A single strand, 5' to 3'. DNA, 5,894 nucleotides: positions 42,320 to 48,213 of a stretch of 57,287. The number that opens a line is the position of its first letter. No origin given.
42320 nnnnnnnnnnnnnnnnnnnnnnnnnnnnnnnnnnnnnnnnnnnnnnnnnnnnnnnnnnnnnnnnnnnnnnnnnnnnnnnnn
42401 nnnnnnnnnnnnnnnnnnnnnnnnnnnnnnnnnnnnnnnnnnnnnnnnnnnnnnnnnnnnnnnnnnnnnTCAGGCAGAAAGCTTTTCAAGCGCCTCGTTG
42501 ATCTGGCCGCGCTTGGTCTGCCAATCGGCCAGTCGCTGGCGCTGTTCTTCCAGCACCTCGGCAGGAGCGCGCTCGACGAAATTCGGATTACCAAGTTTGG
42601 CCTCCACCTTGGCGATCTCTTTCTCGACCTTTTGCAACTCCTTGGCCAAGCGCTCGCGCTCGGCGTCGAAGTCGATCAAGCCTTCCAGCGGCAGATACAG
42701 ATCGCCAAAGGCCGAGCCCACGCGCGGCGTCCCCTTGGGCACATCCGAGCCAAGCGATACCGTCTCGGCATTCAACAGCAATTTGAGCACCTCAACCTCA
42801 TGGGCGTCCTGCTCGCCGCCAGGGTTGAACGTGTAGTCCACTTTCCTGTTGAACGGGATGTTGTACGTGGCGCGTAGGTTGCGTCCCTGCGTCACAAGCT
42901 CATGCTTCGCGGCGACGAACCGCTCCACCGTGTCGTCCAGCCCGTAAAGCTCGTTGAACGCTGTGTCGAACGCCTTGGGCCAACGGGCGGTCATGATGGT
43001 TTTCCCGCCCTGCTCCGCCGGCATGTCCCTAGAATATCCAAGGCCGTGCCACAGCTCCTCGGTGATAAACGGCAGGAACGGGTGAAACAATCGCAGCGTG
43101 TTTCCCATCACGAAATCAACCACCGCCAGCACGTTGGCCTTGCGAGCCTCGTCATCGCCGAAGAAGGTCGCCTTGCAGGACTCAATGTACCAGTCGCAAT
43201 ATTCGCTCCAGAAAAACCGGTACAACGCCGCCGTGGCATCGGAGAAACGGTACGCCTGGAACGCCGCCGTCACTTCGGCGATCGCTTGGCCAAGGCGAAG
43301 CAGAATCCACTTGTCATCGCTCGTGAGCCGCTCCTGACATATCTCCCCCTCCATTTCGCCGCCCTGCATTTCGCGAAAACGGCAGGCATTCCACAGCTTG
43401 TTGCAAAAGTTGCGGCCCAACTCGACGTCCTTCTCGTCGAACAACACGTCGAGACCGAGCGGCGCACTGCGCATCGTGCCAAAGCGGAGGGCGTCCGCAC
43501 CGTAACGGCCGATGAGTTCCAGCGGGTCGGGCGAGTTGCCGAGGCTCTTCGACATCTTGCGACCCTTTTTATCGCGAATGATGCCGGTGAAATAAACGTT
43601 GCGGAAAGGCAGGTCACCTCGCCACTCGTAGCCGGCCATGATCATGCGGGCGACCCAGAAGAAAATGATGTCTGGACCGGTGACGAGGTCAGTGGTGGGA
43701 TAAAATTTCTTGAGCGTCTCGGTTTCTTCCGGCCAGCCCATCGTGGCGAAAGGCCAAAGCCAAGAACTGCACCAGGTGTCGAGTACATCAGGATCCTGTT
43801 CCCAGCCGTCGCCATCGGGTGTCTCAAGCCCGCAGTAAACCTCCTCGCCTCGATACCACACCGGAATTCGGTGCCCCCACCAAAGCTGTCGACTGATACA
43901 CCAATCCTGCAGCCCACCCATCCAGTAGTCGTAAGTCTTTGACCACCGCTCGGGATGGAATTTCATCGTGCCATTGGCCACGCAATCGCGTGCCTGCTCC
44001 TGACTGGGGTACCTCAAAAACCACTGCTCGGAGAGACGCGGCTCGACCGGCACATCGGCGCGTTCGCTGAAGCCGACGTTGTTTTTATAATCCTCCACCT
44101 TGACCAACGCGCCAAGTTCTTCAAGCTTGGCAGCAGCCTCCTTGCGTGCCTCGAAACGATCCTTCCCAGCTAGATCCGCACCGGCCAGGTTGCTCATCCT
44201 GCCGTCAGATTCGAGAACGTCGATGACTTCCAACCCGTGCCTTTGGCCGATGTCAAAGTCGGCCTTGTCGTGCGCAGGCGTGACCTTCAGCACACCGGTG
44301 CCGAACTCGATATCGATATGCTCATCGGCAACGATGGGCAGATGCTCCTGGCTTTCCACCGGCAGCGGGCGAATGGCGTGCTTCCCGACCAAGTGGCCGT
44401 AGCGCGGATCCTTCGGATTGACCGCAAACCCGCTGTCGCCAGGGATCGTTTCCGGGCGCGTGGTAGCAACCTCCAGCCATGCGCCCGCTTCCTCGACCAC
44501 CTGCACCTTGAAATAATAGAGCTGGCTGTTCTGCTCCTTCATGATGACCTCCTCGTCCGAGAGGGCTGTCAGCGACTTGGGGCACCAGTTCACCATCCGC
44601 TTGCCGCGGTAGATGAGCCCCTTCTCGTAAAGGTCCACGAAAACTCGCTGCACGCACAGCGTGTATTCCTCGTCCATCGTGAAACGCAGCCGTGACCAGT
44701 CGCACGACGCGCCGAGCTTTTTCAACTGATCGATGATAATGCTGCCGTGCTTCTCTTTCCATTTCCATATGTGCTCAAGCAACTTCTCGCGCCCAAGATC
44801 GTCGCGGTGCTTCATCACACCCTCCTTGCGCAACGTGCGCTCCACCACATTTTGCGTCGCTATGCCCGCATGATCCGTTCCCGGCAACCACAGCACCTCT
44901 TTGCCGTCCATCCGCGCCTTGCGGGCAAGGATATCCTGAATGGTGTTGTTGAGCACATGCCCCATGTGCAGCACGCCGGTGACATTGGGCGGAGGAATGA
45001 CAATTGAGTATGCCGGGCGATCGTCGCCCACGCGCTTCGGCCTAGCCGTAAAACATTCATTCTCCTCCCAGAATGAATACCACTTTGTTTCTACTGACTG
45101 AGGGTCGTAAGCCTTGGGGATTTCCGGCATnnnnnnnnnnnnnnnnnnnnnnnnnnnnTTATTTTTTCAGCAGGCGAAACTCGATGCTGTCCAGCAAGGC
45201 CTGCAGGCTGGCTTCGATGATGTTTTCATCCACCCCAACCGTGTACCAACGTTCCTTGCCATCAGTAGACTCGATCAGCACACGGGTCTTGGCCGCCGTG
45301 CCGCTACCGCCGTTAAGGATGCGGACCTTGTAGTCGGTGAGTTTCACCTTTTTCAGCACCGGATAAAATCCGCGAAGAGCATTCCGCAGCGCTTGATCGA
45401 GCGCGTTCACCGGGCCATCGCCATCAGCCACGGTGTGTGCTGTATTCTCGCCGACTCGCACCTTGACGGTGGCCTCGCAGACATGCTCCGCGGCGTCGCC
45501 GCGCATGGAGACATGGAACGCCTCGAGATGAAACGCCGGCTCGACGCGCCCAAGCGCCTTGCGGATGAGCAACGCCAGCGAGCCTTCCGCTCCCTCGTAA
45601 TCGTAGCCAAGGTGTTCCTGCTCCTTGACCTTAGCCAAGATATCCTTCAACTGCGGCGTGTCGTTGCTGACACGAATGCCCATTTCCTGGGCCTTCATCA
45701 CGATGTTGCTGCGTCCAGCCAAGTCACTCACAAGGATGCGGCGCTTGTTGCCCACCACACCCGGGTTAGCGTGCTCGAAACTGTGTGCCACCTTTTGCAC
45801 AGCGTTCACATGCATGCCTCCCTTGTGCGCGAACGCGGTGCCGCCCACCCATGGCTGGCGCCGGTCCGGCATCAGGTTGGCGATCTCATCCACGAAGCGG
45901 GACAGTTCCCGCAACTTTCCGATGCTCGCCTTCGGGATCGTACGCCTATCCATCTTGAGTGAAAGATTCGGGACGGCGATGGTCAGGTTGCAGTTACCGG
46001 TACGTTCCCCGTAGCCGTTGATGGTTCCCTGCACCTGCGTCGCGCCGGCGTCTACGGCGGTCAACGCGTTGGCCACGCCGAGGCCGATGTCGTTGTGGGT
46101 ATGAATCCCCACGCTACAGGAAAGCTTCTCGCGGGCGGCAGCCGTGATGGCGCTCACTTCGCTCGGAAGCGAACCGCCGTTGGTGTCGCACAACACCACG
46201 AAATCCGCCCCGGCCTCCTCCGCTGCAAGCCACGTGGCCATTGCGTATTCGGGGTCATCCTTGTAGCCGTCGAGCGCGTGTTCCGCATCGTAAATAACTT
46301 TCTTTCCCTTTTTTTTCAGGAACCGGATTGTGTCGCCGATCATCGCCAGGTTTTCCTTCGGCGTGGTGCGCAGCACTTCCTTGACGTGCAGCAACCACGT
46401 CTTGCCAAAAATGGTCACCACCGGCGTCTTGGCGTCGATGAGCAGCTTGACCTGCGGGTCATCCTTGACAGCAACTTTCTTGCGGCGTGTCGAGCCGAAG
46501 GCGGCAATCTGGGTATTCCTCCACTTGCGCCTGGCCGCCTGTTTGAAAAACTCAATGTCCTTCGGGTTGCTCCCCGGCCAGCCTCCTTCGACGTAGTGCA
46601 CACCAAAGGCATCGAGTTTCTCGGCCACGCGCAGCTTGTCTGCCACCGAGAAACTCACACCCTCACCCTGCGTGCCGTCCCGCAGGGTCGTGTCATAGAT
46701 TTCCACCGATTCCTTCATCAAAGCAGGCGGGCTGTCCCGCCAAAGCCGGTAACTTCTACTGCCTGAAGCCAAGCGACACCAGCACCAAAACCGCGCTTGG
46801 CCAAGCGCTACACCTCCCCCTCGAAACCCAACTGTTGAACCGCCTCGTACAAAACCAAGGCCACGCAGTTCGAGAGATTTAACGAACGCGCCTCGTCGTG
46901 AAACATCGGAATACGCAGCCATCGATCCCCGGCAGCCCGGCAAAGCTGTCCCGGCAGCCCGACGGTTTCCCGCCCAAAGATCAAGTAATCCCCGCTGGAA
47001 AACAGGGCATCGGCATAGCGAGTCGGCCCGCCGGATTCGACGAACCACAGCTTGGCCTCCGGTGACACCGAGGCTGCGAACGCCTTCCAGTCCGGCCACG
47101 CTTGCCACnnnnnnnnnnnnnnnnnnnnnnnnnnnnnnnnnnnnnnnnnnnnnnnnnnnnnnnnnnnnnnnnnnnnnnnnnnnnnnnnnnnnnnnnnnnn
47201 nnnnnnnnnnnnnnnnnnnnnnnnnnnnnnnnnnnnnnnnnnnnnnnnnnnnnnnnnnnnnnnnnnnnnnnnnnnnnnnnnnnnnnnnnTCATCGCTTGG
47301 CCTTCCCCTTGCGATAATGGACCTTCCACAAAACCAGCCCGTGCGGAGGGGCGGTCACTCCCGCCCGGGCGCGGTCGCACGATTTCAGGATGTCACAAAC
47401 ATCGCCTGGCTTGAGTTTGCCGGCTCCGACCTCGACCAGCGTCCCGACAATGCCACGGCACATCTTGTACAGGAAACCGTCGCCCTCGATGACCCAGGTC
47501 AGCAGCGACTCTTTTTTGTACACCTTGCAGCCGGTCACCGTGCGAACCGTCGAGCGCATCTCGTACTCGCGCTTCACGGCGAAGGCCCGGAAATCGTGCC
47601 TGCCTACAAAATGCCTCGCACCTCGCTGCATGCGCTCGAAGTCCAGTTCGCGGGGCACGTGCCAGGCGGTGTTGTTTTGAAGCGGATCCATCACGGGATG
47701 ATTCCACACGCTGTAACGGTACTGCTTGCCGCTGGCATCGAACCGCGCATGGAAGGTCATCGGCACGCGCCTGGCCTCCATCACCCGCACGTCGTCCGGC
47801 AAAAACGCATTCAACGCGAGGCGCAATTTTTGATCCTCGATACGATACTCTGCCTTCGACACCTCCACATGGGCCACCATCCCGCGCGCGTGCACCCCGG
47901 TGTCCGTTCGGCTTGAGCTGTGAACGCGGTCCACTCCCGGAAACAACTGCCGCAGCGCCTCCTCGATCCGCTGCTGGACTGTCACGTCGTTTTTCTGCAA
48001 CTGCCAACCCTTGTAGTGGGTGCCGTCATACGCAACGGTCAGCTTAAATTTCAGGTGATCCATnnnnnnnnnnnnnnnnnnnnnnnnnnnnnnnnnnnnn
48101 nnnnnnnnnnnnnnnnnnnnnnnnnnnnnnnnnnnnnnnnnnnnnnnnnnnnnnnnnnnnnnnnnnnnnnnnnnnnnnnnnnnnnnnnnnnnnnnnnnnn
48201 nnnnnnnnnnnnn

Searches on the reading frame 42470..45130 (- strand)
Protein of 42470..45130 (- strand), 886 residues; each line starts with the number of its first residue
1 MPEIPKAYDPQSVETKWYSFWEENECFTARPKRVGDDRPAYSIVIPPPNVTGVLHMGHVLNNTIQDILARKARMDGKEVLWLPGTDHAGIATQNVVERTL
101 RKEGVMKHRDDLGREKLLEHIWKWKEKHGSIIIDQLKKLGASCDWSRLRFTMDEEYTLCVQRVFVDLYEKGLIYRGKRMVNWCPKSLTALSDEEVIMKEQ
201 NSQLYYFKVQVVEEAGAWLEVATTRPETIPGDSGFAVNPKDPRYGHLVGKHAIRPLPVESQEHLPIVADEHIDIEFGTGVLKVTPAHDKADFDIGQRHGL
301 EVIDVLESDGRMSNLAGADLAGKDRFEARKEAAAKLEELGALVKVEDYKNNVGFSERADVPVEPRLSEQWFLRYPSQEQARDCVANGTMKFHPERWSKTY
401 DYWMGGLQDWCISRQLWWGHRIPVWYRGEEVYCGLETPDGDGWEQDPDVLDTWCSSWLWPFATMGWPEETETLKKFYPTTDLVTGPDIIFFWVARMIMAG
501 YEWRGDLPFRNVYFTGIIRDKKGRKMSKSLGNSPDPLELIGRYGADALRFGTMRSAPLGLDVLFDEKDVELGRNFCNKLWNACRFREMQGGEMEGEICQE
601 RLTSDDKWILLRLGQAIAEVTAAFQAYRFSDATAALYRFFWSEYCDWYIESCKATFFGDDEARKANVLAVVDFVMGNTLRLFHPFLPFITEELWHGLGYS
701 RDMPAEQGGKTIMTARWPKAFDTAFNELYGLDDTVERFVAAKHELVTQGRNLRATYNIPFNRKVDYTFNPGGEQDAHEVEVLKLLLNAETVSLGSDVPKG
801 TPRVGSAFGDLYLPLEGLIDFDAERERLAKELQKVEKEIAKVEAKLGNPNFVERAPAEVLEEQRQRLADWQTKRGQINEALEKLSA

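Call 13: search_protein_families(library=pfam, proteins=[window:42470-45130:-], max_evalue=0.001)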
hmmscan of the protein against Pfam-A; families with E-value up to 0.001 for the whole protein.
window:42470-45130:- (886 aa): 5 families
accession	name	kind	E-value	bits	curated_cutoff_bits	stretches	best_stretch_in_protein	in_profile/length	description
PF00133.28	tRNA-synt_1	-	9.5e-128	426.9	22.7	2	16-433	1-256/414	tRNA synthetases class I (I, L, M and V)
PF08264.19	Anticodon_1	-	5.2e-36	124.2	25.1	1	606-764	1-144/148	Anticodon-binding domain of tRNA ligase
PF09334.17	tRNA-synt_1g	-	1.3e-22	80.6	20.1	2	48-198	8-138/391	tRNA synthetases class I (M)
PF10458.14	Val_tRNA-synt_C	-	1.9e-21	76.5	25.9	1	820-884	1-65/66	Valyl tRNA synthetase tRNA binding arm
PF13603.12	tRNA-synt_1_2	-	2.9e-07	30.6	25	1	243-313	80-147/185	Leucyl-tRNA synthetase, editing domain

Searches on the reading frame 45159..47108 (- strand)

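Call 13: search_protein_families(library=pfam, proteins=[window:45159-47108:-], max_evalue=0.001)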
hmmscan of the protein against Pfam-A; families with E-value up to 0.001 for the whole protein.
window:45159-47108:- (649 aa): 3 families
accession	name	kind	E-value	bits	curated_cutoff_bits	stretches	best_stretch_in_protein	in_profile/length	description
PF00682.25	HMGL-like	-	8.3e-49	166.8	29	1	135-405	2-259/260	HMGL-like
PF08502.15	LeuA_dimer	-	2.7e-28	98.9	24.9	1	507-643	3-128/131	LeuA allosteric (dimerisation) domain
PF22617.1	HCS_D2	-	1.9e-12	47.8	27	1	421-496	2-76/82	Homocitrate synthase post-HMGL domain-like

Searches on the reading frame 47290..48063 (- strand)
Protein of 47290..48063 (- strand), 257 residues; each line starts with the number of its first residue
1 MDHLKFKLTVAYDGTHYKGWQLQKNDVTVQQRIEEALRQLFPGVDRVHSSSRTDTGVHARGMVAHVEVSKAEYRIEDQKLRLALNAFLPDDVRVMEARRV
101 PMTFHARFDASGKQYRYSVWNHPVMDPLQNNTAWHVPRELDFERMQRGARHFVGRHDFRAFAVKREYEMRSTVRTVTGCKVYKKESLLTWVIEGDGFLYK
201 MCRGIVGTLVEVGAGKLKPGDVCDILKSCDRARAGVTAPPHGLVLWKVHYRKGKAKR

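Call 13: search_protein_families(library=pfam, proteins=[window:47290-48063:-], max_evalue=0.001)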
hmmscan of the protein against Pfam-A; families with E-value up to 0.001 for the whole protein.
window:47290-48063:- (257 aa): 1 family
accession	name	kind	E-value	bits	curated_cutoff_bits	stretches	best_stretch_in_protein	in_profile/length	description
PF01416.25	PseudoU_synth_1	-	4.9e-40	136.8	23.3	2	149-250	2-107/108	tRNA pseudouridine synthase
